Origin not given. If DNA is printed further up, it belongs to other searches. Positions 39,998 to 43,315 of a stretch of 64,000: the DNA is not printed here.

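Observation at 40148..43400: Decayed gene-transfer-agent/prophage remnant: terminase N-terminus fused in frame to a GTA TIM-barrel tail protein, preceded by tandem 12-mer repeats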

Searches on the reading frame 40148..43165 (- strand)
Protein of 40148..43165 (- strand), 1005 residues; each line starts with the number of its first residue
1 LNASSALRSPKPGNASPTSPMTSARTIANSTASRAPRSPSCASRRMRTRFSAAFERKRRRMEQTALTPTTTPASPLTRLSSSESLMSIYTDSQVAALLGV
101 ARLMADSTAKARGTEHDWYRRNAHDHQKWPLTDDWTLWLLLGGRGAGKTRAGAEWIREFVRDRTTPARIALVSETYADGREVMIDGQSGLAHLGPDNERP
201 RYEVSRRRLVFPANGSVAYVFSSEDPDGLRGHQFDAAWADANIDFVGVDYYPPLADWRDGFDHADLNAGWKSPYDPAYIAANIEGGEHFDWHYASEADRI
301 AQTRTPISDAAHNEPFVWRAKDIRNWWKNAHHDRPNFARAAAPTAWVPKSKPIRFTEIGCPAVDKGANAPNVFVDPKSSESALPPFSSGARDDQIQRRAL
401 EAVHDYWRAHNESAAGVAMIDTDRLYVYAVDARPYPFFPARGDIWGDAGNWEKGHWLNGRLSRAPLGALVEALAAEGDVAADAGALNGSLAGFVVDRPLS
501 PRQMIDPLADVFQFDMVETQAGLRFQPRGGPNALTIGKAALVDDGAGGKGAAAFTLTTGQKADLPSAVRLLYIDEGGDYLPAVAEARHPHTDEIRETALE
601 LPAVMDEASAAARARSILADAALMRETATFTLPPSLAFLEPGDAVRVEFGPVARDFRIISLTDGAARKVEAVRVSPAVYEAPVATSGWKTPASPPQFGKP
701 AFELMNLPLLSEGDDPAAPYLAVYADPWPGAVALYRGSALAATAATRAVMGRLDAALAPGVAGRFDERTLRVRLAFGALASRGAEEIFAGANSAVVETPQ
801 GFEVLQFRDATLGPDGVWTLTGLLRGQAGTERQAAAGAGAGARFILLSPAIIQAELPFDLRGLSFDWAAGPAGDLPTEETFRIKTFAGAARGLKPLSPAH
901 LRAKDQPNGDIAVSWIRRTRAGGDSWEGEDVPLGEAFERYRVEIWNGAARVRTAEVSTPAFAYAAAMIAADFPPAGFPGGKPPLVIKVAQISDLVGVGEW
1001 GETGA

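Call 3: search_protein_families(library=pfam, proteins=[window:40148-43165:-], max_evalue=0.01)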
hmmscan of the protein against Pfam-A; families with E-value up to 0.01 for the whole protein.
window:40148-43165:- (1005 aa): 4 families
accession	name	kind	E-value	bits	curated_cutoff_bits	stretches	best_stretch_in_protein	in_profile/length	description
PF13547.12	GTA_TIM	-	1.7e-93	313.7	27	1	216-439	72-299/299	GTA TIM-barrel-like domain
PF13550.12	Phage-tail_3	-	1.5e-38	132.7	23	1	496-661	1-162/164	Putative phage tail protein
PF23666.2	Rcc01698_C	-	1.1e-25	90.3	27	1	748-845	1-98/98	Rcc01698-like, C-terminal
PF03237.21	Terminase_6N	-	5.3e-11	43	22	1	140-240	2-103/215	Terminase large subunit, T4likevirus-type, N-terminal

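Call 7: find_homologous_proteins(query=window:40148-42910:-, max_evalue=0.00001)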
Query window:40148-42910:- (920 aa): 6746 proteins with E <= 0.00001 among 8000 candidates; the best 120 are listed.
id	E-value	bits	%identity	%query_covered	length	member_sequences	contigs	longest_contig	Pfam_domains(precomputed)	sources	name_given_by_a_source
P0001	0.0e+0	2088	100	100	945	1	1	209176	PF03237.22,PF13550.14,PF13547.13,PF23666.3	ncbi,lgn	-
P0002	0.0e+0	1522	75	98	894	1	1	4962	PF03237.22,PF13550.14,PF13547.13,PF23666.3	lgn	-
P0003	0.0e+0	1503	74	97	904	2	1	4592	PF03237.22,PF13550.14,PF13547.13,PF23666.3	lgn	-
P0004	0.0e+0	1398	72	94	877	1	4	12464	PF03237.22,PF13550.14,PF13547.13,PF23666.3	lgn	-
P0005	0.0e+0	1332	77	84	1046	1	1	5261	PF13550.14,PF13547.13,PF23666.3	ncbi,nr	ncbi:MAG: glycoside hydrolase/phage tail family protein, partial [Parvularculaceae bacterium]|nr:gly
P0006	0.0e+0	1321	76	84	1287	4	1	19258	PF13550.14,PF13547.13,PF23666.3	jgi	jgi:hypothetical protein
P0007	0.0e+0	1318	75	84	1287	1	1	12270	PF13550.14,PF13547.13,PF23666.3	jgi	jgi:hypothetical protein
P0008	0.0e+0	1301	76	84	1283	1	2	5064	PF13550.14,PF13547.13,PF23666.3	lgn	-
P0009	0.0e+0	1298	66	98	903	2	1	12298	PF03237.22,PF13550.14,PF13547.13,PF23666.3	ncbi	ncbi:MAG: glycoside hydrolase TIM-barrel-like domain-containing protein [Parvularculaceae bacterium]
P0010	0.0e+0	1297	75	84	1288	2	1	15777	PF13550.14,PF13547.13,PF23666.3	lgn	-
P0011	0.0e+0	1297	75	84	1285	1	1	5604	PF13550.14,PF13547.13,PF23666.3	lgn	-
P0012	0.0e+0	1290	75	84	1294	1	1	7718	PF13550.14,PF13547.13,PF23666.3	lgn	-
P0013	0.0e+0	1275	74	84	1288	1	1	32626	PF13550.14,PF13547.13,PF23666.3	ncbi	ncbi:MAG: baseplate multidomain protein megatron [Pseudomonadota bacterium]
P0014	0.0e+0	1273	74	85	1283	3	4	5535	PF13550.14,PF13547.13,PF23666.3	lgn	-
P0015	0.0e+0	1258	72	84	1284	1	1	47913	PF13550.14,PF13547.13,PF23666.3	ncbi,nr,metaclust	ncbi:MAG: hypothetical protein A3E78_12730 [Alphaproteobacteria bacterium RIFCSPHIGHO2_12_FULL_63_12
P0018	0.0e+0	1238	74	70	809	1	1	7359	PF03237.22,PF13550.14,PF13547.13,PF23666.3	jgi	jgi:hypothetical protein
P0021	0.0e+0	1185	68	87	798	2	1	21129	PF13550.14,PF13547.13,PF23666.3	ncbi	ncbi:MAG: glycoside hydrolase TIM-barrel-like domain-containing protein [Parvularculaceae bacterium]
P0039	0.0e+0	1032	57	96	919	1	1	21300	PF03237.22,PF13550.14,PF13547.13,PF23666.3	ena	-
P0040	1.4e-295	1001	56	96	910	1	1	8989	PF03237.22,PF13550.14,PF13547.13,PF23666.3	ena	-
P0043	2.5e-270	918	57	84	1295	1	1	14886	PF13550.14,PF13547.13,PF23666.3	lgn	-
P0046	2.1e-266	905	56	84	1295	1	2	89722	PF13550.14,PF13547.13,PF23666.3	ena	-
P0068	3.8e-256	871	55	84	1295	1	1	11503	PF13550.14,PF22612.3,PF13547.13,PF23666.3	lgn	-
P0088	1.1e-249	849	52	86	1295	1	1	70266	PF13550.14,PF13547.13,PF23666.3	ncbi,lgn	ncbi:MAG: glycoside hydrolase/phage tail family protein [Pseudomonadota bacterium]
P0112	4.7e-239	814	54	70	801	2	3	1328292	PF03237.22,PF13550.14,PF13547.13,PF23666.3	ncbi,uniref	ncbi:phage tail protein [Hyphococcus sp.]|uniref:phage tail protein n=1 Tax=Hyphococcus sp. TaxID=20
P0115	4.5e-237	808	52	83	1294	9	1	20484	PF13550.14,PF13547.13,PF23666.3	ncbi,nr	ncbi:MAG: hypothetical protein EVA70_01435 [Parvularculaceae bacterium]|nr:MAG: hypothetical protein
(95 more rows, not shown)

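Call 11: find_encoding_contigs(protein=P0001, flank=10000, max_places=3)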
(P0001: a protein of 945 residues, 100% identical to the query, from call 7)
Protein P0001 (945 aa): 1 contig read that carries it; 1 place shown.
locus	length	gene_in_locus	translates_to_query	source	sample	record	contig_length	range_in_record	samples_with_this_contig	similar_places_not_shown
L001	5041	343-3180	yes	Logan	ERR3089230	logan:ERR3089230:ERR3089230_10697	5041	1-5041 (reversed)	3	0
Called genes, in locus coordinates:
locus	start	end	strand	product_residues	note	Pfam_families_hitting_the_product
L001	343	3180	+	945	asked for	PF03237:Terminase_6N, PF13547:GTA_TIM, PF13550:Phage-tail_3, PF23666:Rcc01698_C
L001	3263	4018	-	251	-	-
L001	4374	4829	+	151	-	PF12728:HTH_17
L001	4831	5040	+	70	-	?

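Call 12: find_related_loci(query=window:40148-42910:-, collection=genome_contigs, flank=10000)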
Query window:40148-42910:- (920 aa) in genome_contigs; peptide patterns used: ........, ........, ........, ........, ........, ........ (x = any residue, [..] = any of these).
50 stretches matched a pattern; 22 encode a relative of the query (tblastn E <= 1e-3); 21 distinct loci.
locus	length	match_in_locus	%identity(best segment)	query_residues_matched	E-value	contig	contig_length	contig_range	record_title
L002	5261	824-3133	77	145-919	0e+0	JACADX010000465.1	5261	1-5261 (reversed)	MAG: Parvularculaceae bacterium isolate L.E.AP.13 k119_3100818, whole genome shotgun sequence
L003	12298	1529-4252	66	9-919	0e+0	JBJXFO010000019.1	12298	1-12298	MAG: Parvularculaceae bacterium isolate F1F2.bin.437 k127_6181943, whole genome shotgun sequence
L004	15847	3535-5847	74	145-919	0e+0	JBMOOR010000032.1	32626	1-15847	MAG: Pseudomonadota bacterium isolate Betzabe_MAG107 MAG107_32, whole genome shotgun sequence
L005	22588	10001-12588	69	4-918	0e+0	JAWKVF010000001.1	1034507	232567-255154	MAG: Parvularculaceae bacterium isolate AC2.67 AC2.67.fa-1, whole genome shotgun sequence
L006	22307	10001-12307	72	148-920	0e+0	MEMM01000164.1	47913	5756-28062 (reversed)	MAG: Alphaproteobacteria bacterium RIFCSPHIGHO2_12_FULL_63_12 rifcsphigho2_12_scaffold_917, whole genome shotgun sequenc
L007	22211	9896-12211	65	142-919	0e+0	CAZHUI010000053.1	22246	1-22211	MAG TPA_asm: uncultured Caulobacterales bacterium isolate SRP287051_co2_170 genome assembly, contig: NODE_4663_length_22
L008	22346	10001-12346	64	141-919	0e+0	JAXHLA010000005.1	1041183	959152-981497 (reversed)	MAG: Parvularculaceae bacterium isolate Salar_de_Ascotan_sediment_MAG_ASE20 contig_2808_polypolish, whole genome shotgun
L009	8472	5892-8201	65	148-919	0e+0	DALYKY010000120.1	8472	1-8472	MAG TPA_asm: Parvularculaceae bacterium isolate CTOTU46659 NODE_1285_length_8472_cov_12.988119, whole genome shotgun seq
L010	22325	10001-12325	70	141-920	0e+0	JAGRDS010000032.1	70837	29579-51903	MAG: Parvularculaceae bacterium isolate HKST-UBA11 2011-04-20_1_(paired)_contig_15061, whole genome shotgun sequence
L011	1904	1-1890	67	229-859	0e+0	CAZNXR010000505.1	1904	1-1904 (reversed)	MAG TPA_asm: uncultured Caulobacterales bacterium isolate SRP072547_co1_256 genome assembly, contig: NODE_163939_length_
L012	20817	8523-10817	66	148-917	0e+0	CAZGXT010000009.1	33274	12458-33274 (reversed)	MAG TPA_asm: uncultured Caulobacterales bacterium isolate binchicken_co319_188 genome assembly, contig: NODE_1658_length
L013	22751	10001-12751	79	5-919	0e+0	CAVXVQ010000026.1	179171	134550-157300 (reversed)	MAG: uncultured Alphaproteobacteria bacterium isolate MFD04651.bin.2.119 genome assembly, contig: contig_8914, whole gen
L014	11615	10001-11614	57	123-660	1e-167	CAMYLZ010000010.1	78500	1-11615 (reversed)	MAG: uncultured Parvularculaceae bacterium isolate Biocath_Alpha_06 genome assembly, contig: k127_7537, whole genome sho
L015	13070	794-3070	72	148-915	0e+0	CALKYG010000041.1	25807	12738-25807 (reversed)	MAG TPA_asm: uncultured Alphaproteobacteria bacterium isolate SRR6227243_bin.68_CONCOCT_v1.1_MAG genome assembly, contig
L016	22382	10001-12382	40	123-913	7e-162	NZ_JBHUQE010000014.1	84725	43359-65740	Sedimentitalea sp. HM32M-2 Scaffold14, whole genome shotgun sequence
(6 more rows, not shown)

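Call 15: find_encoding_contigs(protein=P0015, flank=10000, max_places=2)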
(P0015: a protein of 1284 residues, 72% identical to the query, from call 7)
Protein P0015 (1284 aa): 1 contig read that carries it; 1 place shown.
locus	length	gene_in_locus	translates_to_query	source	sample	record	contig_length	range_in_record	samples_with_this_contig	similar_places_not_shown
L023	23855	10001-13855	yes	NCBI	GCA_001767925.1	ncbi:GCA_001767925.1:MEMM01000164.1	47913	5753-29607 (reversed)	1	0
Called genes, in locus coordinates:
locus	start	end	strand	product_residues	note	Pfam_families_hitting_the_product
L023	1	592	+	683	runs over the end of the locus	PF16254:DUF4910 (weak), PF04389:Peptidase_M28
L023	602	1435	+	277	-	-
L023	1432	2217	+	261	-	-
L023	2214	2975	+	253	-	-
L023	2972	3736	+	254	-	-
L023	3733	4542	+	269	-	PF19578:DUF6090 (weak)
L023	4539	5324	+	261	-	-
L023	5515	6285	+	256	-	PF19578:DUF6090 (weak)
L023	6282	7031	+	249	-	PF19578:DUF6090 (faint)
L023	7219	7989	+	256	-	-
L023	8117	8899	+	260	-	-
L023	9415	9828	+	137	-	PF00877:NLPC_P60 (weak)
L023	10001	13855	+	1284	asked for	PF13547:GTA_TIM, PF13550:Phage-tail_3, PF23666:Rcc01698_C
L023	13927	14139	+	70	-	-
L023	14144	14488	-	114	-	-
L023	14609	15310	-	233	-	-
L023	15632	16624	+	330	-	PF00226:DnaJ, PF01556:DnaJ_C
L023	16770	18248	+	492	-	-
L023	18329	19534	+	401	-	PF12146:Hydrolase_4, PF00561:Abhydrolase_1, PF12697:Abhydrolase_6, PF00326:Peptidase_S9 (faint), PF02566:OsmC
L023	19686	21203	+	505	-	PF00089:Trypsin, PF13365:Trypsin_2, PF00595:PDZ (weak), PF13180:PDZ_2, PF17820:PDZ_6 (weak), PF00595:PDZ (weak), PF13180:PDZ_2, PF17820:PDZ_6 (weak)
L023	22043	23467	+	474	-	PF00672:HAMP, PF00512:HisKA, PF02518:HATPase_c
